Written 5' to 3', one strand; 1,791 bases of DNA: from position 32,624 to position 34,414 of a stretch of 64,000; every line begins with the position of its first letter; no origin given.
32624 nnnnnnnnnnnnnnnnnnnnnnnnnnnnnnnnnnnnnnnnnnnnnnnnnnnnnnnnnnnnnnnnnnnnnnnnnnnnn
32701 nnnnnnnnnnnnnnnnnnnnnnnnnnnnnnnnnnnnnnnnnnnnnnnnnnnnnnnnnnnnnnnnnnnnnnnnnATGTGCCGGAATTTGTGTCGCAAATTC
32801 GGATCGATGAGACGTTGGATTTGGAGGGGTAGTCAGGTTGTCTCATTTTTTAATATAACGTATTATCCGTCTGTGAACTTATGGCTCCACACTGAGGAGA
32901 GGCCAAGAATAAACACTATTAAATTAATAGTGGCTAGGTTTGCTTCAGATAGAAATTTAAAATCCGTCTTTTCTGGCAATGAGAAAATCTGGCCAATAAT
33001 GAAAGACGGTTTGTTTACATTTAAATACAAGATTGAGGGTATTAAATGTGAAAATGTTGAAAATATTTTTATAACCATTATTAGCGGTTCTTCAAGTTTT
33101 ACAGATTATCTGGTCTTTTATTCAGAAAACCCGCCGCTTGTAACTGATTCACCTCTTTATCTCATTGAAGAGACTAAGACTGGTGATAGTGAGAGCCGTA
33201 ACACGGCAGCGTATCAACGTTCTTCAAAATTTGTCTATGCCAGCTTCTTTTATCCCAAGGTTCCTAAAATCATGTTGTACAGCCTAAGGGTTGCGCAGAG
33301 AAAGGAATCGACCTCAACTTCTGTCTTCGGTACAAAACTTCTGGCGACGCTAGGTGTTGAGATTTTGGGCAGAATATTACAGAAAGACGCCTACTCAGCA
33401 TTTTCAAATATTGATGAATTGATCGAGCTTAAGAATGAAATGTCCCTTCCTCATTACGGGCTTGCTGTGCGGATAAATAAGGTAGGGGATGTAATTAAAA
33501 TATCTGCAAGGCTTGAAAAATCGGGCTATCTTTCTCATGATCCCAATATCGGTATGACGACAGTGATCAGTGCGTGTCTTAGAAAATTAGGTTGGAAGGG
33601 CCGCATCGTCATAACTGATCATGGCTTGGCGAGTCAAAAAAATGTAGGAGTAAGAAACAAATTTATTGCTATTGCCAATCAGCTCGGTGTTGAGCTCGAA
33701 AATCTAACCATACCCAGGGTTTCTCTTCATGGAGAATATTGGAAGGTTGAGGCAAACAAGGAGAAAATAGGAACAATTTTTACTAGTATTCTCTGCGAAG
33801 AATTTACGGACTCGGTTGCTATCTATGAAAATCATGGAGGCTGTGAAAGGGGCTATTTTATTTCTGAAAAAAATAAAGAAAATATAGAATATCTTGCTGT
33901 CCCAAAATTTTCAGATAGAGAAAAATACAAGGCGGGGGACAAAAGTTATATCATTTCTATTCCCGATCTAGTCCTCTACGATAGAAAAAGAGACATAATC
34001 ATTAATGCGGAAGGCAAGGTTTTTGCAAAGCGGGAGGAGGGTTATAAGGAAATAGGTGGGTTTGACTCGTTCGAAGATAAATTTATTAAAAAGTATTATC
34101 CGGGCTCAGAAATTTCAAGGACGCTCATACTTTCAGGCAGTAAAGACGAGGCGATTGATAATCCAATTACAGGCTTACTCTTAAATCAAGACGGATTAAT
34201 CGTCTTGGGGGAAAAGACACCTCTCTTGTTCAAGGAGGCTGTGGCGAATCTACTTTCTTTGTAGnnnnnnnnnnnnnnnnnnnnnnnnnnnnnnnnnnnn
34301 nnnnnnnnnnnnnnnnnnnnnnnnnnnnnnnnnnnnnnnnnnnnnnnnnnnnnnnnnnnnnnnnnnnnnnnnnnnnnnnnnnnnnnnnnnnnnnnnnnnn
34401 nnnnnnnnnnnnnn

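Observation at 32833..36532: Low-GC 3.7-kb island inserted between the ABC-F gene and ppiB carrying a Type II R-M system (nuclease plus two Dam-class m6A methyltransferases, one HTH-fused)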

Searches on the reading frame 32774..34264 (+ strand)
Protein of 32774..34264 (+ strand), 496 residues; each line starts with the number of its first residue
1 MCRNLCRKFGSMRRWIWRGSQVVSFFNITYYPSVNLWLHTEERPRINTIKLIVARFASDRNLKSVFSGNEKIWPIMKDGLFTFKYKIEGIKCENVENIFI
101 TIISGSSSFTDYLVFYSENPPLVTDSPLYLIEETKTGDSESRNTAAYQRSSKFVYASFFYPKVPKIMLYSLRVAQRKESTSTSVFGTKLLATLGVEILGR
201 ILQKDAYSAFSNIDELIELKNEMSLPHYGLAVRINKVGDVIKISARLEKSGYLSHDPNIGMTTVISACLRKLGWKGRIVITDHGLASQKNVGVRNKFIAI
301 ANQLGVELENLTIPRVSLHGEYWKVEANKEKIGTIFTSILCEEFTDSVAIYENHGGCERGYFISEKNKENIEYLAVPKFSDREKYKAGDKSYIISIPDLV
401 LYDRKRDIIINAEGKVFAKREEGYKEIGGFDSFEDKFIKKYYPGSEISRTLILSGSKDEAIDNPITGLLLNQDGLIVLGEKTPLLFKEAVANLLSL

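Call 3: search_protein_families(library=pfam, proteins=[window:32999-34264:+], max_evalue=0.1)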
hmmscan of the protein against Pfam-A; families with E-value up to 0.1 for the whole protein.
window:32999-34264:+ (421 aa): 0 families

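Call 4: search_protein_families(library=ncbifam, proteins=[window:32999-34264:+], max_evalue=0.1)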
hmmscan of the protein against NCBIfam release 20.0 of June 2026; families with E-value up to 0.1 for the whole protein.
window:32999-34264:+ (421 aa): 0 families

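Call 5: search_protein_families(library=padloc, proteins=[window:32999-34264:+], max_evalue=0.1)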
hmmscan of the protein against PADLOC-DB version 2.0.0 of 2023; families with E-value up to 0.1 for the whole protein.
window:32999-34264:+ (421 aa): 1 family
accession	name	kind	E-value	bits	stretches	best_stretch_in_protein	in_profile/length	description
PDLC03445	REase_II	-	2e-56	190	2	48-402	119-463/465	Type II restriction enzyme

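Call 6: search_solved_structures(query=window:32774-34264:+, max_evalue=10, show_alignments=2)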
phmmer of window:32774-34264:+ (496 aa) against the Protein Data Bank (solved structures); distinct sequences matched with E-value up to 10: 0.

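Call 9: find_homologous_proteins(query=window:32774-34264:+, max_evalue=0.001)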
Query window:32774-34264:+ (496 aa): 1773 proteins with E <= 0.001 among 8000 candidates; the best 120 are listed.
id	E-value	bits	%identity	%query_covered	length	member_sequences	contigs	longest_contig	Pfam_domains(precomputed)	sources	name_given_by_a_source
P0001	9.9e-275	930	100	85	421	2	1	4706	-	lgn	-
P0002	1.9e-218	744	70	93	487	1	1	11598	-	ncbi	-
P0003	1.0e-217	742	68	93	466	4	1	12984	-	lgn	-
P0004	9.2e-214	729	68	93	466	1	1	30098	-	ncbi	-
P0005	3.5e-212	724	68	93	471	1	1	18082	-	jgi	jgi:hypothetical protein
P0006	6.5e-210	716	67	93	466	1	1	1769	-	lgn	-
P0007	2.2e-209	714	68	93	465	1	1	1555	-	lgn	-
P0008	2.8e-208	711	68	93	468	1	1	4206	-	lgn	-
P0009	1.3e-207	708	68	93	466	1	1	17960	-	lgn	-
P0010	1.0e-203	696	66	93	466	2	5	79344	-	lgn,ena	-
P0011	1.3e-202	692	66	93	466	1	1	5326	-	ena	-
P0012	3.3e-199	681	64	93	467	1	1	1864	-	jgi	jgi:hypothetical protein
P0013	8.3e-181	620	62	93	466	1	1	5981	-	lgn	-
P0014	3.6e-179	615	58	93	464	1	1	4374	-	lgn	-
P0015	1.9e-177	609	62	91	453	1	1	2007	-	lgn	-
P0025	9.4e-152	524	52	93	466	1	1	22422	-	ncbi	-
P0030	1.7e-144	500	50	94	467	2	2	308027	-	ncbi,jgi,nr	ncbi:hypothetical protein FJZ39_00575 [Candidatus Saccharibacteria bacterium]|nr:hypothetical protei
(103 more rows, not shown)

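Call 22: find_encoding_contigs(protein=P0001, flank=10000, max_places=4)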
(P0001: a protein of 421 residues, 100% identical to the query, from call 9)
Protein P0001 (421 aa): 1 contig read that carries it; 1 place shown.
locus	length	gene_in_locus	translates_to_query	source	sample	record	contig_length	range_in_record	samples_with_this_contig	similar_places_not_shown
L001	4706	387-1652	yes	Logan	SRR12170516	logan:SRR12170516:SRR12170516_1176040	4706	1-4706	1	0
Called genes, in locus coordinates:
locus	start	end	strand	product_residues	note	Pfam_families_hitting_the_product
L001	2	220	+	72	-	?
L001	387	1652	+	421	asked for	-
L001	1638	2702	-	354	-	PF02086:MethyltransfD12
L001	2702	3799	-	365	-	PF13443:HTH_26, PF02086:MethyltransfD12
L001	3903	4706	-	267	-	?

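Call 23: find_encoding_contigs(protein=P0004, flank=8000, max_places=3)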
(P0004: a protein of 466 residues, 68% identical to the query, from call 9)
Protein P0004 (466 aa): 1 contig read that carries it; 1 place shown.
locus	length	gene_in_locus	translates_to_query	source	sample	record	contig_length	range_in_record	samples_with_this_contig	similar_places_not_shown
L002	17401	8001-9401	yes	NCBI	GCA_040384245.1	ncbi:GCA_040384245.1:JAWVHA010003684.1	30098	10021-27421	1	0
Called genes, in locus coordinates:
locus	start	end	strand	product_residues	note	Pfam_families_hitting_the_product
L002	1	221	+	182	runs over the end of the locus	PF03118:RNA_pol_A_CTD (weak)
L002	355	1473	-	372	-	PF00041:fn3 (weak), PF01471:PG_binding_1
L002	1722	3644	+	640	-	PF26209:Phage_phiTE_241_C (faint)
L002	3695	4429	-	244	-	PF00902:TatC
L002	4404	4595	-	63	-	PF02416:TatA_B_E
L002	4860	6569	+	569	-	PF02463:SMC_N, PF13175:AAA_15, PF13476:AAA_23, PF13175:AAA_15, PF13304:AAA_21, PF20469:OLD-like_TOPRIM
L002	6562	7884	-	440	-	PF00239:Resolvase, PF07508:Recombinase, PF13408:Zn_ribbon_recom (weak)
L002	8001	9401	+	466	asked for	-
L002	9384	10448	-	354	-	PF02086:MethyltransfD12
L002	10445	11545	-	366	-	PF13443:HTH_26, PF02086:MethyltransfD12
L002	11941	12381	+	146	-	-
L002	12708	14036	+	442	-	PF02195:ParB_N, PF01555:N6_N4_Mtase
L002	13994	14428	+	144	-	-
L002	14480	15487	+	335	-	-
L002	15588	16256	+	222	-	-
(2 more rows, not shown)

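Call 31: predict_structure(alignment_id=A2)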
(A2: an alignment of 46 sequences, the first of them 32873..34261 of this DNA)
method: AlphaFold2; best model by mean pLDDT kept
length: 463 residues; sequences in the alignment: 46
mean_pLDDT: 90.3   pTM: 0.89
mean pLDDT of the five models: 90.3, 90.1, 89.7, 88.4, 88.4
residues with pLDDT >= 90: 323; 70-90: 122; 50-70: 12; < 50: 6
segments of 3 or more residues with pLDDT < 50: 106-111
pLDDT, mean of each block of 10 residues (from residue 1): 95 94 97 95 95 97 97 87 97 95 55 73 94 86 77 91 85 88 95 82 97 92 88 97 97 93 91 97 89 89 96 94 80 71 83 81 93 96 95 91 93 96 93 96 95 97 89
secondary structure, 60 per line:
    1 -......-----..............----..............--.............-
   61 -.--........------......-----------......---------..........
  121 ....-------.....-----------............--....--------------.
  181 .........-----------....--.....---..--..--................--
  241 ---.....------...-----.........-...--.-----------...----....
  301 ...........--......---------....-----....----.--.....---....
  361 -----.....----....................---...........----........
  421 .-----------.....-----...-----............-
elements in order: E2-7 H13-26 E31-44 E47-59 E65-72 E79-84 E96-101 H111-124 E132-136 H148-159 E162-165 H180-189 E201-204 E207-211 H223-238 E244-248 H263-271 E273-275 E290-292 H297-311 E314-319 E329-332 E338-341 H349-353 E366-370 E375-383 H384-394 H398-408 E413-421 E433-437 E443-445 H451-462

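Call 33: fold_search(model_id=the predicted structure, library=pdb)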
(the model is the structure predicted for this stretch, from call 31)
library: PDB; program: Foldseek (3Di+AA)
matches with E <= 10: 940; with E <= 0.001: 0
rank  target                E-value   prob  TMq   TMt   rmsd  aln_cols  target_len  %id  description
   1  3zk4_B                2.3e-02  0.15  0.12  0.10  17.5       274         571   10  Structure of purple acid phosphatase PPD1 isolated from yellow lupin (Lupinus luteus) seeds (released 2014-01-29)
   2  2gn0_MODEL_1_A        7.9e-02  0.10  0.08  0.11  14.0       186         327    8  Crystal structure of dimeric biodegradative threonine deaminase (TdcB) from Salmonella typhimurium at 1.7 A re (released 2006-11-07)
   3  6gja_A                7.9e-02  0.07  0.10  0.09  18.8       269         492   10  PURPLE ACID PHYTASE FROM WHEAT ISOFORM B2 - H229A MUTANT (released 2019-11-27)
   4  9f98_A                8.4e-02  0.57  0.16  0.36   7.4       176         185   10  Crystal structure of MUS81-EME1, apo form. (released 2024-07-03)
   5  7ag1_X                8.4e-02  0.18  0.11  0.15  13.7       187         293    9  Crystal structure of E. coli SFP aldolase (YihT) from sulfo-EMP pathway (released 2021-04-14)
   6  7ag7_E                8.4e-02  0.13  0.11  0.16  16.4       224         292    8  Crystal structure of SFP aldolase YihT from Salmonella enterica in complex with sulfate bound at the active site (released 2021-04-14)
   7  7ag1_Z                9.5e-02  0.16  0.11  0.15  13.7       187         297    8  Crystal structure of E. coli SFP aldolase (YihT) from sulfo-EMP pathway (released 2021-04-14)
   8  6gj9_A                1.1e-01  0.08  0.10  0.09  18.8       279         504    8  PURPLE ACID PHYTASE FROM WHEAT ISOFORM B2 - REGENERATION COMPLEX (released 2019-11-27)
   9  2h17                  1.1e-01  0.33  0.17  0.37   6.6       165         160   13  Structure of human ADP-ribosylation factor-like 5 (ARL5) (released 2006-06-13)
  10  7ag7_F                1.2e-01  0.14  0.10  0.15  13.7       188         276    8  Crystal structure of SFP aldolase YihT from Salmonella enterica in complex with sulfate bound at the active site (released 2021-04-14)
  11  7ag7_I                1.2e-01  0.12  0.11  0.16  16.6       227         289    8  Crystal structure of SFP aldolase YihT from Salmonella enterica in complex with sulfate bound at the active site (released 2021-04-14)
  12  1xzw_B                1.2e-01  0.06  0.10  0.11  16.9       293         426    9  Sweet potato purple acid phosphatase/phosphate complex (released 2004-12-14)
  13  3k13_A                1.4e-01  0.16  0.15  0.22  19.0       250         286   10  Structure of the pterin-binding domain MeTr of 5-methyltetrahydrofolate-homocysteine methyltransferase from Bacteroide (released 2009-12-22)
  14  7ag7_D                1.4e-01  0.13  0.10  0.15  13.9       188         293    8  Crystal structure of SFP aldolase YihT from Salmonella enterica in complex with sulfate bound at the active site (released 2021-04-14)
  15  1xzw_A                1.4e-01  0.06  0.10  0.10  17.8       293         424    9  Sweet potato purple acid phosphatase/phosphate complex (released 2004-12-14)
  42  8trw_A                2.9e-01  0.09  0.12  0.18  18.1       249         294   12  Structure of human LIAS (released 2025-06-11)
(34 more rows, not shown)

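Call 46: search_solved_structures(query=A2, max_evalue=10, show_alignments=3)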
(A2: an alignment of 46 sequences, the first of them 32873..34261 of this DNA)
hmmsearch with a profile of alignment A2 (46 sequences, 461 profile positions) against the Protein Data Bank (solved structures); distinct sequences matched with E-value up to 10: 2.
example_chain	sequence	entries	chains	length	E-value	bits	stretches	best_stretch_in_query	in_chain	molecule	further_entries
2nrr_A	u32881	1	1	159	0.35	12.7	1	62-120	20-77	UvrABC system protein C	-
2nrt_A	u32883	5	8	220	0.64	11.8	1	62-120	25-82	UvrABC system protein C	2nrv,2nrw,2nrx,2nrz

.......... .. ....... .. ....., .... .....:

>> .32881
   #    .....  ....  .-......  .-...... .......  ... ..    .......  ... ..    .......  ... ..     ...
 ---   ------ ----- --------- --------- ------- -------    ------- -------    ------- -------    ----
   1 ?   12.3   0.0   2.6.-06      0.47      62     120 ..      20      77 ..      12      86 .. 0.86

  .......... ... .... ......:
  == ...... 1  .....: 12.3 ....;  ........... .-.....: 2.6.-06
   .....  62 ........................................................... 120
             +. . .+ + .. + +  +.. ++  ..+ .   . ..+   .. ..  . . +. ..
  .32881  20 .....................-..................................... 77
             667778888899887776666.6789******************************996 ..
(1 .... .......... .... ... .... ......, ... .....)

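Call 49: search_dna_similar(query=window:32873-34261:+, collection=plasmids, mode=protein, max_rows=25)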
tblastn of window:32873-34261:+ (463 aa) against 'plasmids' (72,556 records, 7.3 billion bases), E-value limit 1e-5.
Records with a match: 3; places in all: 4; records where one place covers at least 80% of the query: 3.
Best place of each record, by identity: <60% 3.
By first word of the organism name: Psychrobacter 2; Bartonella 1.
By predicted mobility (MOB-suite, as given by PLSDB): non-mobilizable 2; mobilizable 1.
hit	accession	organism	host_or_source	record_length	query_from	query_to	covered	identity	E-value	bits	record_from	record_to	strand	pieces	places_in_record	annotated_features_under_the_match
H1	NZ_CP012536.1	Psychrobacter sp. P11G5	Botryllus sp.,Single cell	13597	2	461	99%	48.4%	5e-129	419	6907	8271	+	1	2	hypothetical protein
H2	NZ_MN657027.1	Psychrobacter sp.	-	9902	2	461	99%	47.3%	2e-122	400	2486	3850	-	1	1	hypothetical protein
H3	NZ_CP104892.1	Bartonella sp. HY761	pure-culture,feces of bat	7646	2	461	99%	47.2%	2e-118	389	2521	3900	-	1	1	hypothetical protein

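Call 50: get_annotated_region(hit=H1, flank=4000)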
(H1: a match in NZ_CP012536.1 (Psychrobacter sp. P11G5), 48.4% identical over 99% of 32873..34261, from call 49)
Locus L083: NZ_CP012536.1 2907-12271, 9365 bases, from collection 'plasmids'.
description: Psychrobacter sp. P11G5 plasmid pPspP11G5c, complete sequence
organism: Psychrobacter sp. P11G5 (NCBI taxid 1699624)
taxonomy: Bacteria; Pseudomonadota; Gammaproteobacteria; Moraxellales; Moraxellaceae; Psychrobacter; Psychrobacter sp. P11G5
host: -; source: Botryllus sp.,Single cell; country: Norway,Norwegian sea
typing (MOB-suite, as given by PLSDB): mobilizable; replicon rep_cluster_1127; relaxase MOBQ
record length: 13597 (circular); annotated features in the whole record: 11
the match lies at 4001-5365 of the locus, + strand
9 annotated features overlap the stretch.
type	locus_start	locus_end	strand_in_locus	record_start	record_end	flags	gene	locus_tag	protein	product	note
CDS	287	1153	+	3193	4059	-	-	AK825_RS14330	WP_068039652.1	Dam family site-specific DNA-(adenine-N6)-methyltransferase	-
CDS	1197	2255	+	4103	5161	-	-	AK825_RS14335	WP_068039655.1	DNA adenine methylase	-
CDS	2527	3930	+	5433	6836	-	-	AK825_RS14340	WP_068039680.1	hypothetical protein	-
CDS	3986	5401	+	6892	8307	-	-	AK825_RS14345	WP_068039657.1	hypothetical protein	-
CDS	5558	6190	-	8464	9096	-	-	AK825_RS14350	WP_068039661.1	recombinase family protein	-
CDS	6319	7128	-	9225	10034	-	-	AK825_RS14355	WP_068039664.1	tetratricopeptide repeat protein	-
CDS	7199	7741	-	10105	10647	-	-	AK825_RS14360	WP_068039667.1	hypothetical protein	-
CDS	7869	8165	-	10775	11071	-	-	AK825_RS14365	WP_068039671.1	mobilization protein MobS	-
CDS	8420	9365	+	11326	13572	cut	-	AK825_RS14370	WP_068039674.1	MobA/MobL family protein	-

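Call 51: get_annotated_region(hit=H3, flank=4000)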
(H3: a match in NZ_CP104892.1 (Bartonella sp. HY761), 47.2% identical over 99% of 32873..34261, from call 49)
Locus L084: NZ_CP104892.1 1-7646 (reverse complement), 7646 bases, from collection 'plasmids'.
description: Bartonella sp. HY761 plasmid unnamed5, complete sequence
organism: Bartonella sp. HY761 (NCBI taxid 2979330)
taxonomy: Bacteria; Pseudomonadota; Alphaproteobacteria; Hyphomicrobiales; Bartonellaceae; Bartonella; Bartonella sp. HY761
host: -; source: pure-culture,feces of bat; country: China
typing (MOB-suite, as given by PLSDB): non-mobilizable
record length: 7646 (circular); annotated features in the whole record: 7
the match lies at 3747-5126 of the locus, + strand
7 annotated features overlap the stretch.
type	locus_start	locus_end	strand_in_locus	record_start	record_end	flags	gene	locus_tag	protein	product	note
CDS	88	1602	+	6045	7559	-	-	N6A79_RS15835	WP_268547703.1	MobA/MobL family protein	-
CDS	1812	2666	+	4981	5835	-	-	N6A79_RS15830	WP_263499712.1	Dam family site-specific DNA-(adenine-N6)-methyltransferase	GO:0006306 - DNA methylation [Evidence IEA]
CDS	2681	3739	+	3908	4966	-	-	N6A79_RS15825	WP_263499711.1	DNA adenine methylase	GO:0032775 - DNA methylation on adenine [Evidence IEA]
CDS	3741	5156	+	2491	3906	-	-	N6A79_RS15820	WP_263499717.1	hypothetical protein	-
CDS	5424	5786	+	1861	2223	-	-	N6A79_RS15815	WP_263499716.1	hypothetical protein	-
CDS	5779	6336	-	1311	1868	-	-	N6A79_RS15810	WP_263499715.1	helix-turn-helix domain-containing protein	-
CDS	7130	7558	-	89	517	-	-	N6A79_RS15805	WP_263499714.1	conjugal transfer protein TraD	-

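Call 52: find_encoding_contigs(protein=P0002, flank=5000, max_places=2)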
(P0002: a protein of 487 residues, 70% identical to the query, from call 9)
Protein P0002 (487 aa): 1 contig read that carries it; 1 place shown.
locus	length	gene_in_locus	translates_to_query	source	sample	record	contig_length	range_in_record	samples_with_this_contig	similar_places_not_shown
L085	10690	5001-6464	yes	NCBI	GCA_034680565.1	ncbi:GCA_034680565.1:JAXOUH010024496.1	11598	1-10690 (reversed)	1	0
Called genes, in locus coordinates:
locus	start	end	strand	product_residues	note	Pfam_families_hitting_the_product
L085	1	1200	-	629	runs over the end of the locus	PF00239:Resolvase, PF07508:Recombinase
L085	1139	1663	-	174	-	PF00239:Resolvase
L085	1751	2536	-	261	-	-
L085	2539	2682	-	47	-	-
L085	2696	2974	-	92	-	-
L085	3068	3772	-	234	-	-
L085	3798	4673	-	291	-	PF00565:SNase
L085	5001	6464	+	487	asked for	-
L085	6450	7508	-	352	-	PF02086:MethyltransfD12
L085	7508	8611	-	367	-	PF13443:HTH_26, PF02086:MethyltransfD12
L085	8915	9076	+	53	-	PF14168:YjzC (weak)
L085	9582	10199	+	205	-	PF01078:Mg_chelatase, PF13335:Mg_chelatase_C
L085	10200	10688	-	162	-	?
